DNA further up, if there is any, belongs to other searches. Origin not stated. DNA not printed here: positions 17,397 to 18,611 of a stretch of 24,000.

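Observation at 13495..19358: Seven-gene operon (class II aldolase, bicupin, HAD phosphatase, ketose-3-epimerase-like, DhaK, DhaL, RpiB): candidate undescribed ketose/tetrulose pathway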

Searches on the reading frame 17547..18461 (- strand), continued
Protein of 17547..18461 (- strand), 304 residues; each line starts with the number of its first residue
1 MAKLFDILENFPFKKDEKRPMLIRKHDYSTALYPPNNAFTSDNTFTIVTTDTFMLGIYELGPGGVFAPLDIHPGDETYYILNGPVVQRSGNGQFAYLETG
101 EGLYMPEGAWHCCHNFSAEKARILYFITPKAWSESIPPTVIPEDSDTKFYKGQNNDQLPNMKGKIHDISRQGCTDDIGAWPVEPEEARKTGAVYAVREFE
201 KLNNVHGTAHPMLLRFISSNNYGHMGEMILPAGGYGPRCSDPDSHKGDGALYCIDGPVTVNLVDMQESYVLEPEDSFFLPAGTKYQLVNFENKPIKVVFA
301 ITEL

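Call 32: search_protein_families(library=ncbifam, proteins=[L084:9200-9982:+, L083:7897-8754:+, L083:6319-7803:+, L083:9776-11281:+, L083:11299-11817:+, L083:11824-12453:+, L080:11693-12466:+, L080:12514-12966:+, L087:7114-7986:+], max_evalue=1e-10)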
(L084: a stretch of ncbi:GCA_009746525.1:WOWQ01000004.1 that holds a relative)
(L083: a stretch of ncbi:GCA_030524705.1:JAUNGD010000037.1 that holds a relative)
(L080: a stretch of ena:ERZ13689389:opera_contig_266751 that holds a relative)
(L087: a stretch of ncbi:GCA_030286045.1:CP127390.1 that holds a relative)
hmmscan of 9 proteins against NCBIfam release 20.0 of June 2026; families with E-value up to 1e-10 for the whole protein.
L084:9200-9982:+ (260 aa): 5 families
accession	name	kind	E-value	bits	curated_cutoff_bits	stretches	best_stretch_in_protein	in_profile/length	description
NF005556.0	PRK07226.1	subfamily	5.6e-39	134.1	241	1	3-258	6-256/267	2-amino-3,7-dideoxy-D-threo-hept-6-ulosonate synthase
TIGR01949.1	ADH_synth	equivalog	2.6e-31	109.2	299.45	1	5-256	5-247/255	2-amino-3,7-dideoxy-D-threo-hept-6-ulosonate synthase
NF040816.1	Fbpase1_Arch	equivalog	2.8e-26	92.5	430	1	3-256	8-260/271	class I fructose-bisphosphate aldolase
NF041223.1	BagB_FevI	exception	5.3e-23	81.5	500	1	4-254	10-255/257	bagremycin/ferroverdin biosynthesis DhnA-type aldolase BagB/FevI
NF006081.0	PRK08227.1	equivalog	2e-21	76.6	297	1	4-258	37-278/291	3-hydroxy-5-phosphonooxypentane-2,4-dione thiolase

L083:7897-8754:+ (285 aa): 20 families
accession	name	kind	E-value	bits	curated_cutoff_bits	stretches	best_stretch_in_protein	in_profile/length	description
TIGR01859.1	fruc_bis_ald_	equivalog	1.9e-67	228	343.05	1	2-278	1-273/282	class II fructose-1,6-bisphosphate aldolase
NF005284.0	PRK06801.1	equivalog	2.2e-66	224.1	406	1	2-262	3-258/286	ketose 1,6-bisphosphate aldolase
NF009497.0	PRK12857.1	equivalog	4.4e-66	223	423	1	1-280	2-277/284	class II fructose-1,6-bisphosphate aldolase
TIGR00167.1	cbbA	subfamily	6.5e-65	219.4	215.6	1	1-276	2-279/290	ketose-bisphosphate aldolase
NF005288.0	PRK06806.1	equivalog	9.9e-65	218.6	396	1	2-270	3-268/281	class II fructose-bisphosphate aldolase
NF006626.0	PRK09195.1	subfamily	1.2e-64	218.2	384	1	1-280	2-277/284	tagatose-bisphosphate aldolase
NF009374.0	PRK12737.1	subfamily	4e-64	216.4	383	1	2-280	3-277/284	tagatose-bisphosphate aldolase subunit GatY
NF006042.0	PRK08185.1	subfamily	7.5e-60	202.7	405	1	1-269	1-266/287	hypothetical protein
TIGR01858.1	tag_bisphos_ald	equivalog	2e-58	197.7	443.55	1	3-280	2-275/282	tagatose bisphosphate family class II aldolase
NF005943.0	PRK07998.1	equivalog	2e-51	175.2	364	1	2-284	3-278/283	class II aldolase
NF009375.0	PRK12738.1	equivalog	1.6e-46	158.8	542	1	4-280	5-277/286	tagatose-bisphosphate aldolase subunit KbaY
NF006376.0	PRK08610.1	equivalog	1.2e-45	156.5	527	1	2-274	3-272/286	class II fructose-bisphosphate aldolase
NF004493.0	PRK05835.1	equivalog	5.8e-43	147.3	558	1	1-215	1-214/307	class II fructose-bisphosphate aldolase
NF005823.0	PRK07709.1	equivalog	6e-42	144.4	545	1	2-253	3-251/285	class II fructose-bisphosphate aldolase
NF005481.0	PRK07084.1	equivalog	5.6e-41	140.8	511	1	2-222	12-237/324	class II fructose-bisphosphate aldolase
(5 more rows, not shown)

L083:6319-7803:+ (494 aa): 12 families
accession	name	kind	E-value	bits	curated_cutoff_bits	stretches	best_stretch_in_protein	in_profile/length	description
TIGR01312.1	XylB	equivalog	8.3e-65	219.2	380.25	1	4-474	1-466/481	xylulokinase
NF008187.0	PRK10939.1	equivalog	1.7e-48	165.6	528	1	3-481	6-493/521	autoinducer-2 kinase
TIGR01311.1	glycerol_kin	equivalog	8.6e-43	146.4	590.35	1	5-490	5-493/496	glycerol kinase GlpK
TIGR01314.1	gntK_FGGY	equivalog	4.2e-42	144.3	648.55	1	3-479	2-481/505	gluconokinase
TIGR02628.1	fuculo_kin_coli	equivalog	1.2e-40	139.9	470.9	1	6-464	6-459/465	L-fuculokinase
NF011601.0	PRK15027.1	equivalog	3.2e-37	128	912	1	3-467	2-456/484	xylulokinase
NF000756.0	PRK00047.1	subfamily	7.4e-36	123.5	498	1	4-488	8-492/502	glycerol kinase GlpK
NF003154.0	PRK04123.1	equivalog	1.3e-23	83.6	428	1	196-473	237-519/554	ribulokinase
TIGR02627.1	rhamnulo_kin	equivalog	9.9e-23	80.4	527.95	1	24-245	25-240/454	rhamnulokinase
TIGR01315.1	5C_CHO_kinase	subfamily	1.1e-22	80.4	408.7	1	360-487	402-534/541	FGGY family pentulose kinase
NF007925.0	PRK10640.1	equivalog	7.1e-19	67.6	639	1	4-247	7-248/489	rhamnulokinase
TIGR01234.1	L-ribulokinase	equivalog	1.3e-17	63.7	583.25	1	141-473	169-512/536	ribulokinase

L083:9776-11281:+ (501 aa): 12 families
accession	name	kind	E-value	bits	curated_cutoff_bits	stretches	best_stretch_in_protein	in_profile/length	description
TIGR01312.1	XylB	equivalog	5.4e-142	473.7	380.25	1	5-487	1-481/481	xylulokinase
TIGR01314.1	gntK_FGGY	equivalog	6.7e-83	278.9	648.55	1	4-486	2-490/505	gluconokinase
NF011601.0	PRK15027.1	equivalog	1.1e-80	271.4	912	1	4-490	2-480/484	xylulokinase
NF008187.0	PRK10939.1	equivalog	8.6e-59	199.5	528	1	3-495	5-509/521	autoinducer-2 kinase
TIGR01311.1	glycerol_kin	equivalog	5.8e-56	189.8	590.35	1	4-478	3-483/496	glycerol kinase GlpK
NF000756.0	PRK00047.1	subfamily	9.3e-47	159.4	498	1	5-482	8-487/502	glycerol kinase GlpK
NF003154.0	PRK04123.1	equivalog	1.1e-46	159.8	428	1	2-491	4-539/554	ribulokinase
TIGR02628.1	fuculo_kin_coli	equivalog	1.8e-37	129.4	470.9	1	7-467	6-464/465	L-fuculokinase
TIGR01234.1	L-ribulokinase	equivalog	2.2e-36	125.8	583.25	1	114-487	139-528/536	ribulokinase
TIGR01315.1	5C_CHO_kinase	subfamily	2.5e-35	122.2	408.7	2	333-490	378-538/541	FGGY family pentulose kinase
TIGR02627.1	rhamnulo_kin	equivalog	7.5e-16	57.7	527.95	1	6-220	2-216/454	rhamnulokinase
NF007925.0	PRK10640.1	equivalog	3.8e-12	45.4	639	1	5-211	7-213/489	rhamnulokinase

L083:11299-11817:+ (172 aa): 11 families
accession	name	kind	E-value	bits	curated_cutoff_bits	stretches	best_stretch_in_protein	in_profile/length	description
NF004051.0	PRK05571.1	subfamily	7.8e-34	116.6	135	1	4-139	2-135/149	ribose-5-phosphate isomerase B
NF051858.1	EryPhIsonDerIRhiz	equivalog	3.7e-32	111.5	240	1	5-153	2-148/150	D-erythrulose-4-phosphate isomerase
TIGR01120.1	rpiB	equivalog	1e-28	100.1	138.65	1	5-139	1-132/143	ribose 5-phosphate isomerase B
TIGR00689.1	rpiB_lacA_lacB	subfamily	3.6e-28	98.3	88.3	1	6-140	1-133/145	RpiB/LacA/LacB family sugar-phosphate isomerase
TIGR02133.1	RPI_actino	equivalog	3.5e-26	91.8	168.2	1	5-141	2-136/148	ribose-5-phosphate isomerase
NF006381.0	PRK08622.1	equivalog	2.4e-19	69.8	234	1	5-154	2-144/171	galactose-6-phosphate isomerase subunit LacB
NF006380.0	PRK08621.1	equivalog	3.8e-17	63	164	1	5-135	2-127/142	galactose-6-phosphate isomerase subunit LacA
NF009257.0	PRK12613.1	equivalog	2e-14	53.9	243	1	5-132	2-123/141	galactose-6-phosphate isomerase subunit LacA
TIGR01119.1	lacB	equivalog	8.5e-14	51.6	312.55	1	4-152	1-142/171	galactose-6-phosphate isomerase subunit LacB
TIGR01118.1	lacA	equivalog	1.4e-13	51.2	181.1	1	6-132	3-124/141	galactose-6-phosphate isomerase subunit LacA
NF009258.0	PRK12615.1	equivalog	2.1e-11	44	325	1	4-152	1-142/171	galactose-6-phosphate isomerase subunit LacB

L083:11824-12453:+ (209 aa): 8 families
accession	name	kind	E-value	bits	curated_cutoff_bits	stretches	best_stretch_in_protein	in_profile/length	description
TIGR03128.2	RuMP_HxlA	equivalog_domain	6.6e-72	241.5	200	1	3-207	1-205/205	3-hexulose-6-phosphate synthase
NF041755.1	RuMP_HxlAB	equivalog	6.3e-56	190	500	1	1-208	4-211/391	bifunctional 3-hexulose-6-phosphate synthase/6-phospho-3-hexuloisomerase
NF005442.0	PRK07028.1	equivalog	1.6e-46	158.8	593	1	2-207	5-210/430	bifunctional hexulose-6-phosphate synthase/ribonuclease regulator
NF009833.0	PRK13307.1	equivalog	3.5e-35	121.6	274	1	3-203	175-375/392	bifunctional 5,6,7,8-tetrahydromethanopterin hydro-lyase/3-hexulose-6-phosphate synthase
NF009832.1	PRK13306.1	subfamily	1.8e-30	106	250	1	2-207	4-210/215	3-dehydro-L-gulonate-6-phosphate decarboxylase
NF009831.0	PRK13305.1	equivalog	3.2e-23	82.2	294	1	2-207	5-211/220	3-keto-L-gulonate-6-phosphate decarboxylase UlaD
NF010386.0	PRK13813.1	equivalog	1.5e-18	67.1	208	1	3-208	7-214/216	orotidine 5'-phosphate decarboxylase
TIGR01740.1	pyrF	equivalog_domain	9.4e-17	61.4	92.3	1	5-203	3-215/216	orotidine-5'-phosphate decarboxylase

L080:11693-12466:+ (257 aa): 8 families
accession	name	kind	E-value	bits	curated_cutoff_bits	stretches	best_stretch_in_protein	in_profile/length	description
TIGR00099.1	Cof-subfamily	subfamily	9.7e-39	133.5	137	1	5-250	1-255/256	Cof-type HAD-IIB family hydrolase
NF002245.0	PRK01158.1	equivalog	1.1e-23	83.8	198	1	182-254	156-228/233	phosphoglycolate phosphatase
TIGR01487.1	Pglycolate_arch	equivalog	8.6e-21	74.8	122.75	1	177-248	141-212/215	phosphoglycolate phosphatase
NF045966.1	YcsE_rel_Pase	equivalog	2.9e-20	72.8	220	1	3-248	2-256/265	YcsE-related riboflavin metabolism phosphatase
NF007821.0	PRK10530.1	equivalog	7.6e-20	71.3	274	1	2-250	2-266/272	pyridoxal phosphatase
NF007806.0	PRK10513.1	equivalog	8.7e-20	71.2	273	1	4-254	4-267/270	sugar-phosphatase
TIGR01484.1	HAD-SF-IIB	subfamily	4.3e-18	66.2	41.8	1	5-215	1-212/221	HAD-IIB family hydrolase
TIGR01482.1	SPP-subfamily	subfamily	2.6e-15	56.6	107.15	1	8-246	3-212/225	sucrose-phosphate phosphatase subfamily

L080:12514-12966:+ (150 aa): 11 families
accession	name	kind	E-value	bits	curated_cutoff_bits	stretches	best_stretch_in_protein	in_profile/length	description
NF004051.0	PRK05571.1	subfamily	6e-50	168.9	135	1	1-145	2-147/149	ribose-5-phosphate isomerase B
TIGR01120.1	rpiB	equivalog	1.1e-42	145.4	138.65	1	2-142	1-141/143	ribose 5-phosphate isomerase B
NF051858.1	EryPhIsonDerIRhiz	equivalog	7.5e-42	142.9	240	1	1-144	1-147/150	D-erythrulose-4-phosphate isomerase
TIGR02133.1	RPI_actino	equivalog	1.6e-41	141.7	168.2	1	1-144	1-146/148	ribose-5-phosphate isomerase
TIGR00689.1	rpiB_lacA_lacB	subfamily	2e-41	141.3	88.3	1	3-146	1-145/145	RpiB/LacA/LacB family sugar-phosphate isomerase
NF006381.0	PRK08622.1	equivalog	6.7e-30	104.1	234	1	1-141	1-142/171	galactose-6-phosphate isomerase subunit LacB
TIGR01119.1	lacB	equivalog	5.9e-23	81.4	312.55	1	1-131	1-131/171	galactose-6-phosphate isomerase subunit LacB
NF006380.0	PRK08621.1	equivalog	1.3e-19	71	164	1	1-131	1-129/142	galactose-6-phosphate isomerase subunit LacA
NF009258.0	PRK12615.1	equivalog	3.4e-19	69.4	325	1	1-133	1-133/171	galactose-6-phosphate isomerase subunit LacB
NF009257.0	PRK12613.1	equivalog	1.2e-13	51.4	243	1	1-121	1-118/141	galactose-6-phosphate isomerase subunit LacA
TIGR01118.1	lacA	equivalog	3.8e-13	49.8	181.1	1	1-124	1-122/141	galactose-6-phosphate isomerase subunit LacA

L087:7114-7986:+ (290 aa): 20 families
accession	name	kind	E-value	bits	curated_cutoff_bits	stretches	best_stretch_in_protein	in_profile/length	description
TIGR01859.1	fruc_bis_ald_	equivalog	2.9e-65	220.8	343.05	1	2-256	1-251/282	class II fructose-1,6-bisphosphate aldolase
NF005284.0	PRK06801.1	equivalog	5e-65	219.7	406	1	2-264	3-257/286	ketose 1,6-bisphosphate aldolase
NF009497.0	PRK12857.1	equivalog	6.4e-65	219.2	423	1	1-255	2-252/284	class II fructose-1,6-bisphosphate aldolase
NF009374.0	PRK12737.1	subfamily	1.6e-63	214.3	383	1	2-264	3-261/284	tagatose-bisphosphate aldolase subunit GatY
NF006626.0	PRK09195.1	subfamily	4.5e-63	213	384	1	1-263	2-260/284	tagatose-bisphosphate aldolase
TIGR00167.1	cbbA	subfamily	6e-62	209.6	215.6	1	1-259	2-262/290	ketose-bisphosphate aldolase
NF005288.0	PRK06806.1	equivalog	1e-59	202.1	396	1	2-275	3-270/281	class II fructose-bisphosphate aldolase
NF006042.0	PRK08185.1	subfamily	5.4e-57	193.3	405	1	1-255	1-252/287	hypothetical protein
TIGR01858.1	tag_bisphos_ald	equivalog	5.8e-56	189.6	443.55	1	3-263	2-258/282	tagatose bisphosphate family class II aldolase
NF005943.0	PRK07998.1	equivalog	1.1e-48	166.2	364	1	2-239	3-233/283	class II aldolase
NF006376.0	PRK08610.1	equivalog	3.7e-47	161.4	527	1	2-262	3-260/286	class II fructose-bisphosphate aldolase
NF009375.0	PRK12738.1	equivalog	1.4e-45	155.7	542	1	5-263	6-260/286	tagatose-bisphosphate aldolase subunit KbaY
NF005823.0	PRK07709.1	equivalog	2.4e-43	148.9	545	1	2-256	3-254/285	class II fructose-bisphosphate aldolase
NF005481.0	PRK07084.1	equivalog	1.8e-37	129.2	511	1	2-222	12-237/324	class II fructose-bisphosphate aldolase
NF005590.0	PRK07315.1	equivalog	5.8e-37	127.6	443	1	6-249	7-246/293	class II fructose-bisphosphate aldolase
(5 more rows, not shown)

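Call 33: fold_search(model_id=the predicted structure, library=pdb)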
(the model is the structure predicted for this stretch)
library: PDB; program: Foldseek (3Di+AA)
matches with E <= 10: 1823; with E <= 0.001: 614
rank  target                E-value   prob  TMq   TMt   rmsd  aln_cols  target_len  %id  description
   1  2h0v_A                1.5e-15  1.00  0.62  0.57   9.9       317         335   16  Crystal structure of a putative quercetin 2,3-dioxygenase (yxag, bsu39980) from bacillus subtilis at 2.60 A resolution (released 2006-05-30)
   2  1y3t_A                2.0e-15  1.00  0.61  0.57   8.3       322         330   15  Crystal structure of YxaG, a dioxygenase from Bacillus subtilis (released 2005-01-18)
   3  8hfb_A                8.7e-15  1.00  0.61  0.58   9.9       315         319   16  Evolved variant of quercetin 2,4-dioxygenase from Bacillus subtilis (released 2023-03-08)
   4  8hfb_B                1.4e-14  1.00  0.61  0.60  10.1       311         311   16  Evolved variant of quercetin 2,4-dioxygenase from Bacillus subtilis (released 2023-03-08)
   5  2vqa_A                6.4e-14  1.00  0.58  0.50  10.9       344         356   15  Protein-folding location can regulate Mn versus Cu- or Zn-binding. Crystal Structure of MncA. (released 2008-10-28)
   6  1h1i_D                1.5e-13  1.00  0.61  0.54   9.4       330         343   14  CRYSTAL STRUCTURE OF QUERCETIN 2,3-DIOXYGENASE ANAEROBICALLY COMPLEXED WITH THE SUBSTRATE QUERCETN (released 2002-11-28)
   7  4met_A                1.9e-13  1.00  0.59  0.48   7.6       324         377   14  Assigning the EPR Fine Structure Parameters of the Mn(II) Centers in Bacillus subtilis Oxalate Decarboxylase by Site-D (released 2014-03-05)
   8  6ufi                  2.0e-13  1.00  0.58  0.48  10.0       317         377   15  W96Y Oxalate Decarboxylase (Bacillus subtilis) (released 2020-09-30)
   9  2vqa_C                2.0e-13  1.00  0.58  0.51  11.1       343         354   16  Protein-folding location can regulate Mn versus Cu- or Zn-binding. Crystal Structure of MncA. (released 2008-10-28)
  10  2uyb                  2.4e-13  1.00  0.59  0.48   9.9       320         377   14  S161A mutant of Bacillus subtilis Oxalate Decarboxylase OxdC (released 2007-08-21)
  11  1uw8                  2.5e-13  1.00  0.58  0.48  10.1       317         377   15  CRYSTAL STRUCTURE OF OXALATE DECARBOXYLASE (released 2004-02-19)
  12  1h1i_A                2.5e-13  1.00  0.59  0.53  10.9       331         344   15  CRYSTAL STRUCTURE OF QUERCETIN 2,3-DIOXYGENASE ANAEROBICALLY COMPLEXED WITH THE SUBSTRATE QUERCETN (released 2002-11-28)
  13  3h7y_A                2.6e-13  1.00  0.54  0.72   5.2       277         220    8  Crystal structure of BacB, an enzyme involved in Bacilysin synthesis, in tetragonal form (released 2009-09-22)
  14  1gqg_C                2.9e-13  1.00  0.62  0.56   9.2       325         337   13  Quercetin 2,3-dioxygenase in complex with the inhibitor diethyldithiocarbamate (released 2002-06-21)
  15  2uya                  2.9e-13  1.00  0.58  0.48   7.6       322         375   13  DEL162-163 mutant of Bacillus subtilis Oxalate Decarboxylase OxdC (released 2007-08-21)
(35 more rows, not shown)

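Call 36: search_protein_families(library=pfam, proteins=[L003:13649-15295:+, L004:144-1631:+, L010:13245-14018:+, L012:17128-18414:+, L004:10997-11779:-, L004:18809-20293:+, L009:1064-1750:+, L009:11580-13184:+, L050:7597-9087:+, L050:6431-7579:+], max_evalue=0.00001)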
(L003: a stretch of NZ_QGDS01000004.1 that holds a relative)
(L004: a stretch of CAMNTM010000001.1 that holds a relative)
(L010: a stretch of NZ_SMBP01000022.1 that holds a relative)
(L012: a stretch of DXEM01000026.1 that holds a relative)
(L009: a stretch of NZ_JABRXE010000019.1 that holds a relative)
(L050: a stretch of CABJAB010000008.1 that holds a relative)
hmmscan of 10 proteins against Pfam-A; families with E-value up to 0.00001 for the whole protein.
L003:13649-15295:+ (548 aa): 4 families
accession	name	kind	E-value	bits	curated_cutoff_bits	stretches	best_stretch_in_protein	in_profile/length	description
PF02896.24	PEP-utilizers_C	-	1.6e-117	392.3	22.8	1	248-533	5-291/293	PEP-utilising enzyme, PEP-binding domain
PF05524.18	PEP-utilisers_N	-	4e-26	92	24.4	1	10-120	5-121/121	PEP-utilising enzyme, N-terminal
PF00391.29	PEP-utilizers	-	4.3e-21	74.7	23.1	1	147-219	2-72/72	PEP-utilising enzyme, mobile domain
PF03328.21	HpcH_HpaI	-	2.2e-07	30.8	25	1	360-492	71-187/221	HpcH/HpaI aldolase/citrate lyase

L004:144-1631:+ (495 aa): 2 families
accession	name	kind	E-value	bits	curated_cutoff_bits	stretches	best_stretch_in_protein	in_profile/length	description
PF02733.22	Dak1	-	7.1e-84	281.8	31.4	1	2-242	71-312/313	Dak1 domain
PF02734.22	Dak2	-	5.1e-51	173.5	27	1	318-489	2-173/174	DAK2 domain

L010:13245-14018:+ (257 aa): 3 families
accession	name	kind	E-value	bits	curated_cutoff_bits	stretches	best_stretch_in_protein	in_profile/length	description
PF08282.18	Hydrolase_3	-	3e-38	132.4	20.9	1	6-250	1-254/255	haloacid dehalogenase-like hydrolase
PF05116.19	S6PP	-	5.5e-06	26.6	20.3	0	183-255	165-246/247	Sucrose-6F-phosphate phosphohydrolase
PF00702.32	Hydrolase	-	8.1e-06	26.8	26.4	0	4-54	2-50/191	haloacid dehalogenase-like hydrolase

L012:17128-18414:+ (428 aa): 2 families
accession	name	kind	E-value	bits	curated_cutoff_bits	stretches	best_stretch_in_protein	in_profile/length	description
PF08240.17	ADH_N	-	2e-07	31.7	23.5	1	32-129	2-97/104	Alcohol dehydrogenase GroES-like domain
PF00107.32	ADH_zinc_N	-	1.1e-06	29.1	31.8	1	191-334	1-127/129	Zinc-binding dehydrogenase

L004:10997-11779:- (260 aa): 1 family
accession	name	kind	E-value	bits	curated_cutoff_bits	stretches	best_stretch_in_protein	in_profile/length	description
PF00121.24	TIM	-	9.3e-77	258.3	20.1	1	9-251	5-243/245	Triosephosphate isomerase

L004:18809-20293:+ (494 aa): 3 families
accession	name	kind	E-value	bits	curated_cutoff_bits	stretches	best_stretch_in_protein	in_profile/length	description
PF00005.33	ABC_tran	-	4.5e-58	196.1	25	2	21-170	1-137/137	ABC transporter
PF13304.12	AAA_21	-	4.5e-10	40.5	27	0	33-61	1-35/304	AAA domain, putative AbiEii toxin, Type IV TA system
PF09818.15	ABC_ATPase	-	2e-06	27.5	23.2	0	434-475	211-253/283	P-loop domain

L009:1064-1750:+ (228 aa): 2 families
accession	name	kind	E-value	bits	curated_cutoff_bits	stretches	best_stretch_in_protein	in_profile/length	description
PF00877.26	NLPC_P60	-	3e-21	75.8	23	1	128-214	1-91/105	NlpC/P60 family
PF08239.17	SH3_3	-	2.9e-09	37.4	27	1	53-99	5-53/54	Bacterial SH3 domain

L009:11580-13184:+ (534 aa): 3 families
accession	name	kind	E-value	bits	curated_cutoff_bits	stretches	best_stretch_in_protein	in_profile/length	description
PF06418.20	CTP_synth_N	-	5.6e-128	426.3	26.1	1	4-268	1-265/265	CTP synthase N-terminus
PF00117.34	GATase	-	1.5e-39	136.1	22.8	1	303-527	2-189/190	Glutamine amidotransferase class-I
PF07722.19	Peptidase_C26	-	1.3e-07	32.1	20.5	1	368-510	98-219/219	Peptidase C26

L050:7597-9087:+ (496 aa): 2 families
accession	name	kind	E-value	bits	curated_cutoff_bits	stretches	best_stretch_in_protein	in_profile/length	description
PF00370.27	FGGY_N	-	6.5e-37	127.9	28.8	1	4-243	3-245/245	FGGY family of carbohydrate kinases, N-terminal domain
PF02782.22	FGGY_C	-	8.5e-22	78.3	27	1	299-445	47-196/198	FGGY family of carbohydrate kinases, C-terminal domain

L050:6431-7579:+ (382 aa): 2 families
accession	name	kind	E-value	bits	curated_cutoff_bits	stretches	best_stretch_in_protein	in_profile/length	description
PF13407.12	Peripla_BP_4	-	2e-54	185.3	35.1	1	79-341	1-258/258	Periplasmic binding protein domain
PF00532.27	Peripla_BP_1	-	2e-07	31.2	22.2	1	94-282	19-200/281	Periplasmic binding proteins and sugar binding domain of LacI family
